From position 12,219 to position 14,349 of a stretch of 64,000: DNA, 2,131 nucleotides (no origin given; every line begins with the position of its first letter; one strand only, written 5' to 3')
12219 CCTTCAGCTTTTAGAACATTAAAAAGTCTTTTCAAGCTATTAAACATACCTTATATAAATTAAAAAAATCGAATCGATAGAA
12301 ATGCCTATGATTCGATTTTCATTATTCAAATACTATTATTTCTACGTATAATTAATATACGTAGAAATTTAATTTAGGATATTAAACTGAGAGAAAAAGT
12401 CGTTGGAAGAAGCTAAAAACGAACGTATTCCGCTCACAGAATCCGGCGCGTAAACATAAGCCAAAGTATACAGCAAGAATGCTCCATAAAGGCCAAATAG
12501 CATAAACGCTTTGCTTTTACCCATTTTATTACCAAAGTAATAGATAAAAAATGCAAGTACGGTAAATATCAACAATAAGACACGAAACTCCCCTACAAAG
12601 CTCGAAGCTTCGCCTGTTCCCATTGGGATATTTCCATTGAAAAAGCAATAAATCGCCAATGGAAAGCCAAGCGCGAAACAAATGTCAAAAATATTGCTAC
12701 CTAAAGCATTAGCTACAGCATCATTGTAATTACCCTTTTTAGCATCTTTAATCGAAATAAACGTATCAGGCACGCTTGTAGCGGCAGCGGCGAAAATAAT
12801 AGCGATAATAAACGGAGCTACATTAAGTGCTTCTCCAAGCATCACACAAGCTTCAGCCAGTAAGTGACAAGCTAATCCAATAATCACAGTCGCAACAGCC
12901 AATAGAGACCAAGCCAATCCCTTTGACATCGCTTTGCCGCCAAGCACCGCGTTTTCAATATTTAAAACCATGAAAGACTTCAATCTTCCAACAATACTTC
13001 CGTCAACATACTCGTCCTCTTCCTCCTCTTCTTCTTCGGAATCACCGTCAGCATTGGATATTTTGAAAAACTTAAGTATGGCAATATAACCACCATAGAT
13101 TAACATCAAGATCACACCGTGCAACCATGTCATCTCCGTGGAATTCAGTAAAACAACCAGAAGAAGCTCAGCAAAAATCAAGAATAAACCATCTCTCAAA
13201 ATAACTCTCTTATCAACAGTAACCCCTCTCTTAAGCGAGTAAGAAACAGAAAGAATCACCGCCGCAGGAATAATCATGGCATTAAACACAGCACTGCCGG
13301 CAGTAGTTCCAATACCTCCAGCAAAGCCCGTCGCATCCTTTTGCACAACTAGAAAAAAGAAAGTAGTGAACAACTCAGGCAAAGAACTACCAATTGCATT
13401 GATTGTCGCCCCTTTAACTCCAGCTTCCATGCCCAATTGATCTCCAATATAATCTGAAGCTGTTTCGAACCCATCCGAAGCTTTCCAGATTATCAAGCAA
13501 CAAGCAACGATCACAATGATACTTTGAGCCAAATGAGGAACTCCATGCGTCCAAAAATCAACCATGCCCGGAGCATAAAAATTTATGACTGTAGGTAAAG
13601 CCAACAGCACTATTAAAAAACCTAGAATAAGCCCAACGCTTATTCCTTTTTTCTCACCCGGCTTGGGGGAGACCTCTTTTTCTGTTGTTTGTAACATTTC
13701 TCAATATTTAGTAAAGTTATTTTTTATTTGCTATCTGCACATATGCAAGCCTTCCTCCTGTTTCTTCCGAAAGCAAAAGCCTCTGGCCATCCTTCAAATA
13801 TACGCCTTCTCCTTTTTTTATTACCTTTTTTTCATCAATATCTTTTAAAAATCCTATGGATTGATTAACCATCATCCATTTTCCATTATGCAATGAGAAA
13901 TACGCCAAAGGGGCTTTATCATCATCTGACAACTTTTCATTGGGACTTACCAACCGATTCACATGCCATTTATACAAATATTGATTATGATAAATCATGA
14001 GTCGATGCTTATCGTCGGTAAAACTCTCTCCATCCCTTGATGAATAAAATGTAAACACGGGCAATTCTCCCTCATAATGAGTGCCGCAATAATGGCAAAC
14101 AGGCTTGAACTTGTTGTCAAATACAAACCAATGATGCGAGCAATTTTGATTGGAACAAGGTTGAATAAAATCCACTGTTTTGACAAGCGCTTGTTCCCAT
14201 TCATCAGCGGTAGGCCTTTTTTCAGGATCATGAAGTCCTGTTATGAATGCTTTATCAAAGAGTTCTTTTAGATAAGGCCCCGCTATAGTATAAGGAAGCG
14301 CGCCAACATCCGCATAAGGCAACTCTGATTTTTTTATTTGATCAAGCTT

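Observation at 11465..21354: Non-canonical Ter-like cluster: five TerD paralogues, two TerY vWA proteins, a PP2C-kinase pair, a Ca2+/cation antiporter and PspA in one operon-like array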

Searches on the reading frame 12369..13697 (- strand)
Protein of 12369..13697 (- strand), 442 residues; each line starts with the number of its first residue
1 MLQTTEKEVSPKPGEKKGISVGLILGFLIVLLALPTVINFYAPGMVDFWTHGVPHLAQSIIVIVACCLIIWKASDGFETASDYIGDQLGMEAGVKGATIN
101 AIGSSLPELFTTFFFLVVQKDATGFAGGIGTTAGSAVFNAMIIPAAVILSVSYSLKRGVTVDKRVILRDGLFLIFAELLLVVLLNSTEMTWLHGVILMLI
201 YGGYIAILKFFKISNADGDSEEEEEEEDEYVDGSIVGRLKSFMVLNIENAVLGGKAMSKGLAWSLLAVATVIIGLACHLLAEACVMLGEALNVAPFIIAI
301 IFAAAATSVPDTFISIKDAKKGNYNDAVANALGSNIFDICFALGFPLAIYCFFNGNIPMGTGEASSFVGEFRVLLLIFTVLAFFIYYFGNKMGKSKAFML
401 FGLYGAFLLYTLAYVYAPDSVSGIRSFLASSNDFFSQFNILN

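Call 3: search_protein_families(library=pfam, proteins=[window:12369-13697:-], max_evalue=0.01)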
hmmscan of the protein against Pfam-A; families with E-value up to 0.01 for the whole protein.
window:12369-13697:- (442 aa): 1 family
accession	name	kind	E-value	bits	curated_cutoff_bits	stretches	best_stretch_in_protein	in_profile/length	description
PF01699.29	Na_Ca_ex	-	1.4e-36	126.2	24.9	2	262-411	2-149/151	Sodium/calcium exchanger protein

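Call 5: search_protein_families(library=ncbifam, proteins=[window:12369-13697:-], max_evalue=0.001)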
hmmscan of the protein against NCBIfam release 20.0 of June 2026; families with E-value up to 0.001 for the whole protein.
window:12369-13697:- (442 aa): 4 families
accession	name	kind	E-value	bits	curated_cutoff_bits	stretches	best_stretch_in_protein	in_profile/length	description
TIGR00367.1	TIGR00367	hypoth_equivalog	1.3e-37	129.6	179.65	1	60-407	5-312/312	calcium/sodium antiporter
NF008005.0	PRK10734.1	equivalog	1.4e-19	70.5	432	1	60-409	6-314/325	calcium/sodium antiporter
TIGR00927.1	2A1904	subfamily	3.5e-18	64.7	710.1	2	283-410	1068-1194/1209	K+-dependent Na+/Ca+ exchanger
TIGR00845.1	caca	equivalog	6.1e-12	44.1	679.85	1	215-355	704-845/921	sodium/calcium exchanger 1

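Call 6: search_protein_families(library=padloc, proteins=[window:12369-13697:-], max_evalue=0.001)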
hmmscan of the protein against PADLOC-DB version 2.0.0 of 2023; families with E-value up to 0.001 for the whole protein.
window:12369-13697:- (442 aa): 0 families

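Call 47: find_related_loci(query=A2, collection=metagenome_contigs, flank=10000)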
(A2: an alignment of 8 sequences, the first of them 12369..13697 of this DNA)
Query A2 (442 aa) in metagenome_contigs; peptide patterns used: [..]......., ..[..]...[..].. (x = any residue, [..] = any of these).
600 stretches matched a pattern (row limit reached: there are more); 516 encode a relative of the query (tblastn E <= 1e-3); the best 80 are kept; 80 distinct loci.
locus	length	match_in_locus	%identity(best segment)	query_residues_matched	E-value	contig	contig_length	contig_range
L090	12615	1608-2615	56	55-397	2e-109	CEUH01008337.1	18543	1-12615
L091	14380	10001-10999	56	60-397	3e-108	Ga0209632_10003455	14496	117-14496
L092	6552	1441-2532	52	67-434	5e-108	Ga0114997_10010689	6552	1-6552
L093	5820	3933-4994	53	64-410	3e-106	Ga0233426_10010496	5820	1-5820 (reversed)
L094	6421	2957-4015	52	61-410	2e-105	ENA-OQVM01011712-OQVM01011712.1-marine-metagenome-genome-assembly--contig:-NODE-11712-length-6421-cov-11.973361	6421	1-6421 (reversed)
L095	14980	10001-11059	52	61-410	2e-105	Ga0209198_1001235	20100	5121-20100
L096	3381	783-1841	52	61-410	1e-107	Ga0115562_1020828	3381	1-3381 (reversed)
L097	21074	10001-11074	52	60-410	1e-104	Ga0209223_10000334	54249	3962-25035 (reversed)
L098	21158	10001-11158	50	59-442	9e-105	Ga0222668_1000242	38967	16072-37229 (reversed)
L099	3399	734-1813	52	60-410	4e-106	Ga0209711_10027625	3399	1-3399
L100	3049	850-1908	54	64-410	4e-107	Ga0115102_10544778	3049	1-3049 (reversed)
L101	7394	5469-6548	52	60-410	5e-104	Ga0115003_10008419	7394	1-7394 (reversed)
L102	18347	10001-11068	52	60-410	2e-104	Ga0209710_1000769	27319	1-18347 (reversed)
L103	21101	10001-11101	49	62-436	6e-104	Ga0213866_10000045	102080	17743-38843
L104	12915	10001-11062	50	66-410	6e-104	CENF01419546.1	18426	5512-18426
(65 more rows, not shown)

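Call 65: find_homologous_proteins(query=window:12369-13697:-, max_evalue=1e-20)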
Query window:12369-13697:- (442 aa): 2803 proteins with E <= 1e-20 among 8000 candidates; the best 120 are listed.
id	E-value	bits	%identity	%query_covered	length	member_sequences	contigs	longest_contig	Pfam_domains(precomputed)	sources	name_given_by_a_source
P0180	5.3e-283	956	100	100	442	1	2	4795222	PF01699.30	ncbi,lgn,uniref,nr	ncbi:sodium:calcium antiporter [Aureibacter tunicatorum]|uniref:Cation:H+ antiporter n=1 Tax=Aureiba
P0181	4.6e-174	597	60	100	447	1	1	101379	PF01699.30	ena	-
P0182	1.8e-142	493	61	88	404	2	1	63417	PF01699.30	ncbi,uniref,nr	ncbi:sodium:calcium antiporter [Flammeovirga aprica JL-4]|uniref:Sodium:calcium antiporter n=2 Tax=F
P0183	1.3e-133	464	52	95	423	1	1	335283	PF01699.30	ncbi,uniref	ncbi:hypothetical protein [Algivirga pacifica]|uniref:Sodium:calcium antiporter n=1 Tax=Algivirga pa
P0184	3.1e-117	410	56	80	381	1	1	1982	PF01699.30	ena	-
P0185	1.7e-116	408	55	81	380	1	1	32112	PF01699.30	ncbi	-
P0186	7.1e-115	402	56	78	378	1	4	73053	PF01699.30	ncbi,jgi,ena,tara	tara:strand:+ start:1605 stop:2741 length:1137 start_codon:yes stop_codon:yes gene_type:complete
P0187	9.6e-115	402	56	78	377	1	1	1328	PF01699.30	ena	-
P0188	1.9e-114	401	56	78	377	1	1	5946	PF01699.30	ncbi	-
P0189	3.7e-114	400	54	83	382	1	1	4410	PF01699.30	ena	-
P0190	6.0e-114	399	52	84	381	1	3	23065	PF01699.30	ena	-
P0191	1.2e-113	398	53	82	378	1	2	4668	PF01699.30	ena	-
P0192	1.6e-113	398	56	76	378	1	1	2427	PF01699.30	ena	-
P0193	1.8e-113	398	55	81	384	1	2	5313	PF01699.30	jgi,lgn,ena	-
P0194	2.4e-113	397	55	81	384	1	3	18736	PF01699.30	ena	-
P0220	1.2e-111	392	50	86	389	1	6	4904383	PF01699.30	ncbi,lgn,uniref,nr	ncbi:sodium:calcium antiporter [Flammeovirga pacifica]|uniref:Sodium/calcium exchanger membrane regi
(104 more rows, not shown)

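Call 66: find_encoding_contigs(protein=P0183, flank=10000, max_places=1)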
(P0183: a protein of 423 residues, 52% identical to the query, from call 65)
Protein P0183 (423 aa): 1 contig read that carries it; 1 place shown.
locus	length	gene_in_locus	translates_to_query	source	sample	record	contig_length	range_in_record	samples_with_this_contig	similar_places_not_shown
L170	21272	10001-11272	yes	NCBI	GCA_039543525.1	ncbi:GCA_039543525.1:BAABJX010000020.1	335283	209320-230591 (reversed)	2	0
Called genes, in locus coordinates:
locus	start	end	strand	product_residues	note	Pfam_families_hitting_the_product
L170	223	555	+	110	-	-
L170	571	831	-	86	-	-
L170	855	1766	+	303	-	PF14257:DUF4349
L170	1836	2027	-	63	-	PF00313:CSD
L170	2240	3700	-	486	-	PF01546:Peptidase_M20, PF07687:M20_dimer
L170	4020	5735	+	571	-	PF00004:AAA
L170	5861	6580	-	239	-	PF03588:Leu_Phe_trans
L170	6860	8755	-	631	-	PF12710:HAD, PF00389:2-Hacid_dh, PF02826:2-Hacid_dh_C, PF22629:ACT_AHAS_ss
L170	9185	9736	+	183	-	-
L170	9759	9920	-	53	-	-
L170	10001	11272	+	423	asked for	PF01699:Na_Ca_ex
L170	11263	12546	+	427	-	PF07228:SpoIIE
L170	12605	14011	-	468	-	PF01139:RtcB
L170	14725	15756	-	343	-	PF13444:Acetyltransf_5 (weak)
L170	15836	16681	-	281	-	PF19576:Acyltransf_2, PF01553:Acyltransferase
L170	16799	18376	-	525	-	PF00890:FAD_binding_2, PF01266:DAO, PF02910:Succ_DH_flav_C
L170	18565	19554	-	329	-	PF02445:NadA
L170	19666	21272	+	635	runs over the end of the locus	PF13086:AAA_11, PF13604:AAA_30, PF01443:Viral_helicase1 (faint), PF13245:AAA_19, PF13087:AAA_12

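Call 67: find_encoding_contigs(protein=P0220, flank=10000, max_places=1)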
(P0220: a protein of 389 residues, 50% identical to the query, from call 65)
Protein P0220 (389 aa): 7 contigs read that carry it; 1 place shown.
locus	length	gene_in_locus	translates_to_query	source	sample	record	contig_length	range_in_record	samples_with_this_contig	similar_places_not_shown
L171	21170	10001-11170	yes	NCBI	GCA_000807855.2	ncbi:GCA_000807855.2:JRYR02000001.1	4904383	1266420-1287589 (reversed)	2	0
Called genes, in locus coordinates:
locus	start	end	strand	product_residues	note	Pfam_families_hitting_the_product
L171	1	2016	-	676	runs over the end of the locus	PF14121:Porin_10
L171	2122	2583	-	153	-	PF00583:Acetyltransf_1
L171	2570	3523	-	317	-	PF03631:Virul_fac_BrkB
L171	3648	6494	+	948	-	PF24796:WDR55, PF24807:WD40_CDC20-Fz, PF25168:Beta-prop_WDR36-Utp21_2nd, PF25171:Beta-prop_WDR36-Utp21_1st, PF25174:Beta-prop_THOC3, PF25175:Beta-prop_WDR5, PF23393:Beta-prop_WDR90_POC16_2nd, PF23414:Beta-prop_EML_2, +47 more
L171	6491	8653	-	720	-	-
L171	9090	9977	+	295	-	PF23023:Anti-Pycsar_Apyc1 (weak), PF00753:Lactamase_B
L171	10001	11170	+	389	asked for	PF01699:Na_Ca_ex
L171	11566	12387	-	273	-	-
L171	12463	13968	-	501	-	PF03062:MBOAT, PF13813:MBOAT_2 (weak)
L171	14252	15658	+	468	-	PF18073:Zn_ribbon_LapB, PF13481:AAA_25, PF03796:DnaB_C (weak), PF06745:ATPase, PF23442:DUF7125 (weak), PF13401:AAA_22 (faint), PF00004:AAA (faint), PF13541:ChlI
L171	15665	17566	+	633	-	PF07676:PD40, PF00691:OmpA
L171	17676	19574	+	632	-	PF00005:ABC_tran, PF02463:SMC_N (faint), PF03193:RsgA_GTPase (faint), PF13555:AAA_29 (faint), PF00006:ATP-synt_ab (faint), PF12848:ABC_tran_Xtn, PF00005:ABC_tran, PF16326:ABC_tran_CTD, +4 more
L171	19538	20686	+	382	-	-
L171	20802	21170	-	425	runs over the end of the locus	PF00463:ICL, PF13714:PEP_mutase, PF00463:ICL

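Call 87: search_protein_families(library=pfam, proteins=[L097:8391-9983:+, L097:5524-7035:+, L097:1648-5508:+, L170:11263-12546:+], max_evalue=0.001)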
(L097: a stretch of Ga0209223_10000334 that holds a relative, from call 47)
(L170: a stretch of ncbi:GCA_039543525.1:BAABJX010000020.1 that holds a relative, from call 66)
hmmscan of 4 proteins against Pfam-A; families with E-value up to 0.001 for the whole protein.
L097:8391-9983:+ (530 aa): 2 families
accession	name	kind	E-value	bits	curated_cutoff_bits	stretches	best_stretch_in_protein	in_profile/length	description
PF18884.5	TSP3_bac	-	9.9e-16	57.7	25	2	240-261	1-22/22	Bacterial TSP3 repeat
PF00691.25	OmpA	-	6.7e-15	55.7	27.2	1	430-522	2-98/98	OmpA family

L097:5524-7035:+ (503 aa): 0 families

L097:1648-5508:+ (1286 aa): 0 families

L170:11263-12546:+ (427 aa): 1 family
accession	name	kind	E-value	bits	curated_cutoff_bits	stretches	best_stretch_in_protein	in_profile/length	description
PF07228.17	SpoIIE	-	2.2e-31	109.7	25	1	234-424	3-190/192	Stage II sporulation protein E (SpoIIE)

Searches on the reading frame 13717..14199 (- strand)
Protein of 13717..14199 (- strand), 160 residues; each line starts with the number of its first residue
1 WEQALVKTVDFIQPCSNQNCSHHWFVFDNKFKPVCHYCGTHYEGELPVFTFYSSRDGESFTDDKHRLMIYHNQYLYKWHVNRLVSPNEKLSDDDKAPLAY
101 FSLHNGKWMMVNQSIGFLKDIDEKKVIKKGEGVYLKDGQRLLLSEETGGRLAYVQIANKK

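Call 61: search_protein_families(library=pfam, proteins=[window:13717-14199:-], max_evalue=10)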
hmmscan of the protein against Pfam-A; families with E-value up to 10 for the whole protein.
window:13717-14199:- (160 aa): 0 families

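Call 68: predict_structure(alignment_id=A3)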
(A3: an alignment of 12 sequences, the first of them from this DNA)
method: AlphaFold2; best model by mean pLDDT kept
length: 160 residues; sequences in the alignment: 12
mean_pLDDT: 84.1   pTM: 0.76
mean pLDDT of the five models: 84.1, 82.3, 82.2, 81.9, 81.7
residues with pLDDT >= 90: 80; 70-90: 57; 50-70: 13; < 50: 10
segments of 3 or more residues with pLDDT < 50: 1-10
pLDDT, mean of each block of 10 residues (from residue 1): 39 74 68 78 85 88 86 91 87 93 90 96 96 96 94 85
secondary structure, 60 per line:
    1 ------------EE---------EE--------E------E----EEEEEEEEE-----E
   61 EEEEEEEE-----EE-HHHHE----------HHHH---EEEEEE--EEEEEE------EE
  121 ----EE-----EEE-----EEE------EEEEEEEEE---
elements in order: E46-54 E60-68 H77-80 H92-95 E99-104 E107-112 E132-134 E140-142 E149-157
